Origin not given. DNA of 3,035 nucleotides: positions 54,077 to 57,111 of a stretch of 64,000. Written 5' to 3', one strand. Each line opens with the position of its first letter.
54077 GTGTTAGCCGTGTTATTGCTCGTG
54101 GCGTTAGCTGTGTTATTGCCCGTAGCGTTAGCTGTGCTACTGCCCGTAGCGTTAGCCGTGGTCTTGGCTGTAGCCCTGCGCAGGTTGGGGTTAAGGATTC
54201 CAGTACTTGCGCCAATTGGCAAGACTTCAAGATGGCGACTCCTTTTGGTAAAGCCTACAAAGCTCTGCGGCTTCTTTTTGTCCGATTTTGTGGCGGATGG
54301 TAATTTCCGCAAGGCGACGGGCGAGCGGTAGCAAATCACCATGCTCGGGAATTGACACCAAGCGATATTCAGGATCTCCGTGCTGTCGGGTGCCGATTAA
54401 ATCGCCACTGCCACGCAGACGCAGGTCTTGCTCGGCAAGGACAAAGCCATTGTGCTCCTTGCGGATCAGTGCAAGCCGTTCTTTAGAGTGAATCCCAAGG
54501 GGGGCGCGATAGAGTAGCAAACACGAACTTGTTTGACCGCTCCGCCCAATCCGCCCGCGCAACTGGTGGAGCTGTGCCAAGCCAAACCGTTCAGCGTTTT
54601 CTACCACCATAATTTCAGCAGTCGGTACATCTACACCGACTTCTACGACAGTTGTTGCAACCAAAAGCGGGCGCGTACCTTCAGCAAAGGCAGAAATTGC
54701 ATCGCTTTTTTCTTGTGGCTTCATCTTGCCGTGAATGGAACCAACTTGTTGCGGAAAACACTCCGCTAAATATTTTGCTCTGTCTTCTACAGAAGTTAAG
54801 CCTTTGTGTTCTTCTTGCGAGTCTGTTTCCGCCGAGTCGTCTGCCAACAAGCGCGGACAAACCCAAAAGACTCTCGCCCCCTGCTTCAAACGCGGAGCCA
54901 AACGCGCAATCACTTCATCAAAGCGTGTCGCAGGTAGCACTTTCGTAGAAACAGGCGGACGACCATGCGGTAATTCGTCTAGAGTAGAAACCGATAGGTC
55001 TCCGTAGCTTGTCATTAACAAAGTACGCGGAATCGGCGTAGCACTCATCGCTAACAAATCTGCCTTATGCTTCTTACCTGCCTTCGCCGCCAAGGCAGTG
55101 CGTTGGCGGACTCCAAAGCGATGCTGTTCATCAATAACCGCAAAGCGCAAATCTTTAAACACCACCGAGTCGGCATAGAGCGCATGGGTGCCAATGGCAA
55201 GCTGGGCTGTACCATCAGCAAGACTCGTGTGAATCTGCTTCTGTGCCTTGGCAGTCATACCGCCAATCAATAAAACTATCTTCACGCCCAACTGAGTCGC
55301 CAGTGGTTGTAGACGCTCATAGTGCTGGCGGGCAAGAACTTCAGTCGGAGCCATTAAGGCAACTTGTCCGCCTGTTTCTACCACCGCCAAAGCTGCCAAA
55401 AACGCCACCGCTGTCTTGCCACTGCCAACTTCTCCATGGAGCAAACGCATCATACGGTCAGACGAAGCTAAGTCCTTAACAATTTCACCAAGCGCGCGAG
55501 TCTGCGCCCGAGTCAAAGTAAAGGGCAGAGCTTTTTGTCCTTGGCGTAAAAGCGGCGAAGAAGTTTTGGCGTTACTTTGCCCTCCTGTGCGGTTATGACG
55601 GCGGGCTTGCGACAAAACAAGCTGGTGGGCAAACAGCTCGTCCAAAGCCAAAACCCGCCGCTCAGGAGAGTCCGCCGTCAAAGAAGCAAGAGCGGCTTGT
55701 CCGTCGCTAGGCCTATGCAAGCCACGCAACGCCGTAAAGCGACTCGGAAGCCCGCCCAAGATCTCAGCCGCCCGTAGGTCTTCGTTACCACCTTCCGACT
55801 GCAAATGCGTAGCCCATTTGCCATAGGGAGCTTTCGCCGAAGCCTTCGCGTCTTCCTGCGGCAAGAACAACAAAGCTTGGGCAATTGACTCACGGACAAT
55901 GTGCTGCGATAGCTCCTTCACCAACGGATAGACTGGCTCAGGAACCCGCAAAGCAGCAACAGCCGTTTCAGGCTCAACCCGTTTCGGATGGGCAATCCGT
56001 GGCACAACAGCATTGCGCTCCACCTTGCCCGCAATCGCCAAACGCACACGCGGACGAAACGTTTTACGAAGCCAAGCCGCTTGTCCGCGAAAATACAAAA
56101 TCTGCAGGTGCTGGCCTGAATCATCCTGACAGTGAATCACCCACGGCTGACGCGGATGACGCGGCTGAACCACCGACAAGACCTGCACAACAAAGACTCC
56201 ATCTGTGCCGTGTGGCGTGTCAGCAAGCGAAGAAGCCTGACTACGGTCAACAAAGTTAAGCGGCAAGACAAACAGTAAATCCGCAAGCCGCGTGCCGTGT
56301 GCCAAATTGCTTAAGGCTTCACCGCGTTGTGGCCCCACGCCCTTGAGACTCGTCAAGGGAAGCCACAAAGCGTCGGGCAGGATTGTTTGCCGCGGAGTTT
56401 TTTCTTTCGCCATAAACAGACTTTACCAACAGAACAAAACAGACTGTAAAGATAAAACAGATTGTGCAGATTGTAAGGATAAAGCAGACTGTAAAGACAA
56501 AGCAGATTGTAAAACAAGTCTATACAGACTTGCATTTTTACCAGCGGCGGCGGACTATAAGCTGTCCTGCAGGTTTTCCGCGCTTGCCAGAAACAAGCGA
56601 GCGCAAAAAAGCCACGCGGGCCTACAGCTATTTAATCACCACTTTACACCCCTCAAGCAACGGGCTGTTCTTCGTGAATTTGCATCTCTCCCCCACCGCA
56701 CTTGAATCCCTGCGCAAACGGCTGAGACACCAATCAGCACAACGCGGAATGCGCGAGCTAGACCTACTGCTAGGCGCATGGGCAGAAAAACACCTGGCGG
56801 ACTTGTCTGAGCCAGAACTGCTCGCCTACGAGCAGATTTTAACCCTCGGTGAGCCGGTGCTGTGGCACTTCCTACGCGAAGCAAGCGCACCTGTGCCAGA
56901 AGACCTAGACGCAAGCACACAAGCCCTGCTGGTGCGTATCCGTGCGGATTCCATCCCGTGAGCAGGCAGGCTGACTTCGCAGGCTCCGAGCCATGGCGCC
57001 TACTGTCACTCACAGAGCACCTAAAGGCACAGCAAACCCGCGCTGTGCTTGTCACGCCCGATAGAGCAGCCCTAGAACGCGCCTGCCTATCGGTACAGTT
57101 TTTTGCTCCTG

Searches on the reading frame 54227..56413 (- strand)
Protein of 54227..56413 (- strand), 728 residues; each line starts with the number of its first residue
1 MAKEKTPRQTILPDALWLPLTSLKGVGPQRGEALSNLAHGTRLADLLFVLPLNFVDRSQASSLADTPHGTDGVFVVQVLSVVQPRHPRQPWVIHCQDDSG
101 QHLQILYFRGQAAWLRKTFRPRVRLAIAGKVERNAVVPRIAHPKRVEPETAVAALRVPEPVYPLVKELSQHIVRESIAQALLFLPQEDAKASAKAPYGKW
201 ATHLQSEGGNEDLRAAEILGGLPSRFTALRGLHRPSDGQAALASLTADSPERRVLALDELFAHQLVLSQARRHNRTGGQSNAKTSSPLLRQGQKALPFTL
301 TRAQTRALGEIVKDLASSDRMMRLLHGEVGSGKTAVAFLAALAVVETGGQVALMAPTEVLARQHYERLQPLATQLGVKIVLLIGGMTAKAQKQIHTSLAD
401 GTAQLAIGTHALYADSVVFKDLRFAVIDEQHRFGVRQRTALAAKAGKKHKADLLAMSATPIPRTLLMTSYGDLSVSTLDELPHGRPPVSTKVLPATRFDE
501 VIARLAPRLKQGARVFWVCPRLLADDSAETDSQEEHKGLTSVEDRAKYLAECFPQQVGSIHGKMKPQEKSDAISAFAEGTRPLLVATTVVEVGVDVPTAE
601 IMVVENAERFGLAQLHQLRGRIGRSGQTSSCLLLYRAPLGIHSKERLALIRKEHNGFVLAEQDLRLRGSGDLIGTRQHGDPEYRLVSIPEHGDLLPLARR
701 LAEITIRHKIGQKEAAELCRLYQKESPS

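Call 3: search_protein_families(library=pfam, proteins=[window:54227-56413:-], max_evalue=0.1)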
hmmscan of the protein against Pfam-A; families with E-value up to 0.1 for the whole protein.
window:54227-56413:- (728 aa): 10 families
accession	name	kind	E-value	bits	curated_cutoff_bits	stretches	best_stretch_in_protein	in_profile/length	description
PF00270.35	DEAD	-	3.5e-24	85.8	26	1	302-464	2-163/167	DEAD/DEAH box helicase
PF00271.37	Helicase_C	-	9.9e-19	68.1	23.5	1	543-626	29-110/110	Helicase conserved C-terminal domain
PF04851.21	ResIII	-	1.8e-08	34.9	22.5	1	299-460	3-162/164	Type III restriction enzyme, res subunit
PF19833.4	RecG_dom3_C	-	4e-07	30.4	26.8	1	655-709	3-58/87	ATP-dependent DNA helicase RecG, domain 3, C-terminal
PF13604.12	AAA_30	-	1.7e-05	25.1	27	1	310-447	8-114/191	AAA domain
PF17191.10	RecG_wedge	-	0.00017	21.7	23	1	23-179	5-157/162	RecG wedge domain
PF07517.20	SecA_DEAD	-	0.00031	20.5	24.6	1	329-395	99-165/290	SecA DEAD-like domain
PF22590.2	Cas3-like_C_2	-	0.0011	19.7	27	1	556-625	31-104/106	CRISPR-associated nuclease/helicase Cas3, C-terminal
PF13191.12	AAA_16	-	0.008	17.1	32.6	1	303-398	7-102/167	AAA ATPase domain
PF02367.23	TsaE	-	0.066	13.6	26.6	0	302-364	4-62/128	Threonylcarbamoyl adenosine biosynthesis protein TsaE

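Call 11: find_related_loci(query=window:54227-56413:-, collection=genome_contigs, flank=10000)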
Query window:54227-56413:- (728 aa) in genome_contigs; peptide patterns used: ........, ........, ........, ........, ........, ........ (x = any residue, [..] = any of these).
220 stretches matched a pattern; 186 encode a relative of the query (tblastn E <= 1e-3); the best 80 are kept; 80 distinct loci.
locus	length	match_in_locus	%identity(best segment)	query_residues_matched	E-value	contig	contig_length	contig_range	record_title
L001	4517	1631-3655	37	14-724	8e-134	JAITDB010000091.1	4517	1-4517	MAG: Holosporaceae bacterium isolate Nm470_bin114 k119_1129528, whole genome shotgun sequence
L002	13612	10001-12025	36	14-724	5e-131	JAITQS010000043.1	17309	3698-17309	MAG: Holosporaceae bacterium isolate Roe453_bin108 k119_642948, whole genome shotgun sequence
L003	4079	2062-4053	35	8-724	1e-133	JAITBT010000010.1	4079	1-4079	MAG: Holosporaceae bacterium isolate Ncb351_bin98 k119_4649623, whole genome shotgun sequence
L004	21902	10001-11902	36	42-724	1e-124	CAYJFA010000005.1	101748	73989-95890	MAG TPA_asm: uncultured Holosporaceae bacterium isolate ERP123703_co3_209 genome assembly, contig: NODE_138_length_10174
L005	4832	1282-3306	35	14-724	2e-123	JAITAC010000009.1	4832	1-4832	MAG: Holosporaceae bacterium isolate Ncb351_bin22 k119_217372, whole genome shotgun sequence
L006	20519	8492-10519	35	19-721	3e-120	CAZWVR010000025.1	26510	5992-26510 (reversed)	MAG TPA_asm: uncultured Bacteroidales bacterium isolate SRP163575_co3_92 genome assembly, contig: NODE_1796_length_26510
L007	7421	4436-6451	37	1-706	4e-119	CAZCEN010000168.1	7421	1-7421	MAG TPA_asm: uncultured Sporomusaceae bacterium isolate binchicken_co158_163 genome assembly, contig: NODE_8262_length_7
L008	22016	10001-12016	37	1-706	3e-117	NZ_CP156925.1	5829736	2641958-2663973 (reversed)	Sporomusa rhizae strain DSM 16652 chromosome, complete genome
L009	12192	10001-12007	37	3-706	6e-117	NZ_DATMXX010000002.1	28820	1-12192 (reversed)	MAG: Sporomusa sp. isolate SMAG_U13131 k141_90461, whole genome shotgun sequence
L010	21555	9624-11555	35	20-698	3e-116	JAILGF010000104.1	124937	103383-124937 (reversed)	MAG: Lachnospiraceae bacterium isolate RUI091 k141_1317037_flag=0_multi=34.9946_len=124937, whole genome shotgun sequenc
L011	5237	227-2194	36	23-702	9e-116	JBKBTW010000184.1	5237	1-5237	MAG: Pseudobdellovibrio sp. isolate 21I_061.bin.15 NODE_5483_length_5237_cov_1.660868, whole genome shotgun sequence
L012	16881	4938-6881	34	15-703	5e-115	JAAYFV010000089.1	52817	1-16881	MAG: Tissierellia bacterium isolate AS09scLD_121 150726_AS09, whole genome shotgun sequence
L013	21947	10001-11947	36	14-700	1e-114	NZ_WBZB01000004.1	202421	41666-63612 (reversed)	Alkaliphilus serpentinus strain LacT Alk_LacT_GGACCC_MERGED.PERFECT_contig_4, whole genome shotgun sequence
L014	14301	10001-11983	36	20-706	1e-114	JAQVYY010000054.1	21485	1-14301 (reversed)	MAG: Bacteroidales bacterium isolate STF2_160 NODE_5911_length_21485_cov_7.520929_Sandtown_F2, whole genome shotgun sequ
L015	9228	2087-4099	37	8-721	1e-114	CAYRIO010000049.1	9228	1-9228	MAG TPA_asm: uncultured Peptostreptococcaceae bacterium isolate SRP302447_co2_65 genome assembly, contig: NODE_21039_len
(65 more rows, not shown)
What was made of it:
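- Tried and rejected: A RecG scan of GTDB species representatives gave at best 37% identity, to Holosporaceae MAGs (call 11).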

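Call 44: find_homologous_proteins(query=window:54227-56413:-, max_evalue=1e-100)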
Query window:54227-56413:- (728 aa): 3894 proteins with E <= 1e-100 among 8000 candidates; the best 120 are listed.
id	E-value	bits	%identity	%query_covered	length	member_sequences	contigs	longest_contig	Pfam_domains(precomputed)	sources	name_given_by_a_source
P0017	0.0e+0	1590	99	100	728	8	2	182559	PF00270.36,PF00271.38,PF19833.5,PF04851.22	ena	-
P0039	0.0e+0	1232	79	99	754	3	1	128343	PF00270.36,PF13604.13,PF00271.38,PF19833.5,PF04851.22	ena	-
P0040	0.0e+0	1143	75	98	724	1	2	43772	PF00270.36,PF13604.13,PF00271.38,PF19833.5,PF04851.22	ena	-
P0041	1.6e-191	657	49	95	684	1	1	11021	PF00270.36,PF17191.11,PF00271.38,PF19833.5,PF04851.22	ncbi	ncbi:MAG: ATP-dependent DNA helicase RecG [Alphaproteobacteria bacterium]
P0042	3.5e-190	652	51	94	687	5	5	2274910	PF00270.36,PF00271.38,PF19833.5,PF04851.22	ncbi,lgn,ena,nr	ncbi:MAG: ATP-dependent DNA helicase RecG [Alphaproteobacteria bacterium]|nr:ATP-dependent DNA helic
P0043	1.1e-159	551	44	95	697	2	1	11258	PF00270.36,PF17191.11,PF00271.38,PF19833.5,PF04851.22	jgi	jgi:ATP-dependent DNA helicase RecG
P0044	1.0e-158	548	45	93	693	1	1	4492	PF00270.36,PF17191.11,PF00271.38,PF01336.32,PF19833.5,PF04851.22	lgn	-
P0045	2.0e-156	541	43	96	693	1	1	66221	PF00270.36,PF17191.11,PF00271.38,PF01336.32,PF22590.3,PF19833.5,PF04851.22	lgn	-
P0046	6.8e-156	539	43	95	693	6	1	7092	PF00270.36,PF17191.11,PF00271.38,PF01336.32,PF19833.5,PF04851.22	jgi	jgi:ATP-dependent DNA helicase RecG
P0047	1.9e-155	537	43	95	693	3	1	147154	PF00270.36,PF17191.11,PF00271.38,PF01336.32,PF19833.5,PF04851.22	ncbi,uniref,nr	ncbi:ATP-dependent DNA helicase RecG [Kiloniella laminariae]|uniref:ATP-dependent DNA helicase RecG 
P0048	3.1e-155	537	42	96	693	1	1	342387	PF00270.36,PF17191.11,PF00271.38,PF01336.32,PF22590.3,PF19833.5,PF04851.22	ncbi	-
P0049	1.6e-154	534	44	95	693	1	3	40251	PF00270.36,PF17191.11,PF00271.38,PF01336.32,PF19833.5,PF04851.22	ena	-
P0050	4.8e-154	533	43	96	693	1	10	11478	PF00270.36,PF17191.11,PF00271.38,PF01336.32,PF22590.3,PF19833.5,PF04851.22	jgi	jgi:ATP-dependent DNA helicase RecG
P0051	5.9e-154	532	43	95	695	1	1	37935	PF00270.36,PF17191.11,PF00271.38,PF01336.32,PF19833.5,PF04851.22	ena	-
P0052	6.6e-154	532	43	96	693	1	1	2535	PF00270.36,PF17191.11,PF00271.38,PF01336.32,PF22590.3,PF19833.5,PF04851.22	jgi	jgi:ATP-dependent DNA helicase RecG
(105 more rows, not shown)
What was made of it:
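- Tried and rejected: The RecG protein search gave unnamed Alphaproteobacteria MAGs at 49-51%, and Kiloniella, Reyranellaceae and Rhodospirillaceae at 42-45% (call 44).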

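Call 45: find_encoding_contigs(protein=P0040, flank=8000, max_places=3)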
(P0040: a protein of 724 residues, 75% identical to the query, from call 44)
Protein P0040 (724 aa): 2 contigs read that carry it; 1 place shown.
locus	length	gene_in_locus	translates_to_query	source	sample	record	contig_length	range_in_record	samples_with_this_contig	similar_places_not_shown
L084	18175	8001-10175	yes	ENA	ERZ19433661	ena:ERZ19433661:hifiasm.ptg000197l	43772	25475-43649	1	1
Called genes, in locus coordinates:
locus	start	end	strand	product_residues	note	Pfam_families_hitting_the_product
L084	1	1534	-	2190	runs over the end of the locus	PF03160:Calx-beta (weak)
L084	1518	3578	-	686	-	PF11924:IAT_beta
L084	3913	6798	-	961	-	PF02559:CarD_TRCF_RID, PF00270:DEAD, PF04851:ResIII (weak), PF00271:Helicase_C, PF03461:TRCF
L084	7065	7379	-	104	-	PF17757:UvrB_inter (weak)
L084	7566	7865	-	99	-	PF03937:Sdh5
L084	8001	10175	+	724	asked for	PF04851:ResIII, PF13604:AAA_30 (weak), PF00270:DEAD, PF00271:Helicase_C, PF19833:RecG_dom3_C (weak)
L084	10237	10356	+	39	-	PF07835:COX4_pro_2 (weak)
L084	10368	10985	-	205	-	-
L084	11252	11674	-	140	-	PF00334:NDK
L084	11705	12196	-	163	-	PF04364:DNA_pol3_chi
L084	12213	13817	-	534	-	PF02789:Peptidase_M17_N (weak), PF00883:Peptidase_M17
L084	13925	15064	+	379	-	PF03739:LptF_LptG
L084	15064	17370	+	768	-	PF04453:LptD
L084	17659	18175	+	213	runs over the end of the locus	?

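Call 46: find_encoding_contigs(protein=P0042, flank=8000, max_places=3)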
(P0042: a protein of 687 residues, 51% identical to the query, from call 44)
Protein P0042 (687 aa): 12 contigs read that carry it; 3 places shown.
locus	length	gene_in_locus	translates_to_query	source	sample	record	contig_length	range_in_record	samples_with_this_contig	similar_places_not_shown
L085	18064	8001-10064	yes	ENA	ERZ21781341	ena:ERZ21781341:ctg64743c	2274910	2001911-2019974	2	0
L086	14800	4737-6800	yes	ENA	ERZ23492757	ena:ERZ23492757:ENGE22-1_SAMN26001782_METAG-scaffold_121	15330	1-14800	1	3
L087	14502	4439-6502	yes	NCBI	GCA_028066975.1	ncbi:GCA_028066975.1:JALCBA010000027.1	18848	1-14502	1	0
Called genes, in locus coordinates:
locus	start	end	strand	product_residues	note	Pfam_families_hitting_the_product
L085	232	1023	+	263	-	PF23441:SDR, PF00106:adh_short, PF01370:Epimerase (faint), PF08659:KR, PF13561:adh_short_C2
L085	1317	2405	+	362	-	PF06750:A24_N_bact, PF01478:Peptidase_A24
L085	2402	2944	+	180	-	PF00106:adh_short, PF08659:KR, PF13561:adh_short_C2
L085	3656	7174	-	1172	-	PF17757:UvrB_inter, PF02559:CarD_TRCF_RID, PF00270:DEAD, PF00271:Helicase_C, PF03461:TRCF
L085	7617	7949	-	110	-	PF03937:Sdh5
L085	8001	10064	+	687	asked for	PF00270:DEAD, PF04851:ResIII, PF00271:Helicase_C, PF19833:RecG_dom3_C (weak)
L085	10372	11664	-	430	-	PF04367:DUF502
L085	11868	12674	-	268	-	-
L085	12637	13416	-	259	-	-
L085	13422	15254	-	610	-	-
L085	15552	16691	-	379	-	PF01939:NucS_C (weak), PF18899:DUF5655, PF11149:DUF2924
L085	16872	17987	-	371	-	PF18899:DUF5655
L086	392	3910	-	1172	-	PF17757:UvrB_inter, PF02559:CarD_TRCF_RID, PF00270:DEAD, PF00271:Helicase_C, PF03461:TRCF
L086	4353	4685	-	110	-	PF03937:Sdh5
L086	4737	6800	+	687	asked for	PF00270:DEAD, PF04851:ResIII, PF00271:Helicase_C, PF19833:RecG_dom3_C (weak)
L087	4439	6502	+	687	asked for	PF00270:DEAD, PF04851:ResIII, PF00271:Helicase_C, PF19833:RecG_dom3_C (weak)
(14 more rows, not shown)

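Call 67: find_encoding_contigs(protein=P0041, flank=8000, max_places=2)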
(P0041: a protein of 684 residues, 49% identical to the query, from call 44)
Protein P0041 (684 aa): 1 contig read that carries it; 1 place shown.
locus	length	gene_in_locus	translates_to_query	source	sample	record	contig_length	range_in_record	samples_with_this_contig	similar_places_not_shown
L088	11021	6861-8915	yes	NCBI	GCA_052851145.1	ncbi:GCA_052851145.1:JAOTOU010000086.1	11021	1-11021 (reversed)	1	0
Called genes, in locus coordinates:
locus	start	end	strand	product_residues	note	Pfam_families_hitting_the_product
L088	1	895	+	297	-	PF23441:SDR, PF00106:adh_short, PF08659:KR, PF13561:adh_short_C2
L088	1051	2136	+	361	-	PF06750:A24_N_bact, PF01478:Peptidase_A24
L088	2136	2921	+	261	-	PF00106:adh_short, PF08659:KR, PF13561:adh_short_C2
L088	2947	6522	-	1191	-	PF17757:UvrB_inter, PF02559:CarD_TRCF_RID, PF00270:DEAD, PF00271:Helicase_C, PF03461:TRCF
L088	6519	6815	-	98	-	PF03937:Sdh5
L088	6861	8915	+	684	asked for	PF17191:RecG_wedge (weak), PF00270:DEAD, PF04851:ResIII, PF00271:Helicase_C, PF19833:RecG_dom3_C (faint)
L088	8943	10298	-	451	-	PF04367:DUF502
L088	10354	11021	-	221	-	PF11149:DUF2924, PF18755:RAMA (faint), PF11149:DUF2924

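Call 68: search_protein_families(library=phrogs, proteins=[L084:10371-10985:-], max_evalue=0.1)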
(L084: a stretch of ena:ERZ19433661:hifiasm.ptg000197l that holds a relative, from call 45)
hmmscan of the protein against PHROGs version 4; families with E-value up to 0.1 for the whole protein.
L084:10371-10985:- (205 aa): 1 family
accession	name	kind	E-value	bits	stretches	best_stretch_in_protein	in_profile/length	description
phrog_24434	-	unknown function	0.02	16.1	1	17-46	17-47/65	-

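Call 69: search_protein_families(library=pfam, proteins=[L084:10371-10985:-], max_evalue=0.01)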
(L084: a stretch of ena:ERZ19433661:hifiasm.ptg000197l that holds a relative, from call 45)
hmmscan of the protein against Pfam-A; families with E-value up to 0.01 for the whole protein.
L084:10371-10985:- (205 aa): 0 families

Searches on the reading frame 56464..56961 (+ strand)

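Call 69: search_protein_families(library=pfam, proteins=[window:56464-56961:+], max_evalue=0.01)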
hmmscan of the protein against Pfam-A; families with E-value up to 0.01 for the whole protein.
window:56464-56961:+ (165 aa): 1 family
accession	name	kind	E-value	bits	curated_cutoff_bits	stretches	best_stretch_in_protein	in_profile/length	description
PF03937.21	Sdh5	-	1.8e-16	60.3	27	1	85-155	1-68/76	Flavinator of succinate dehydrogenase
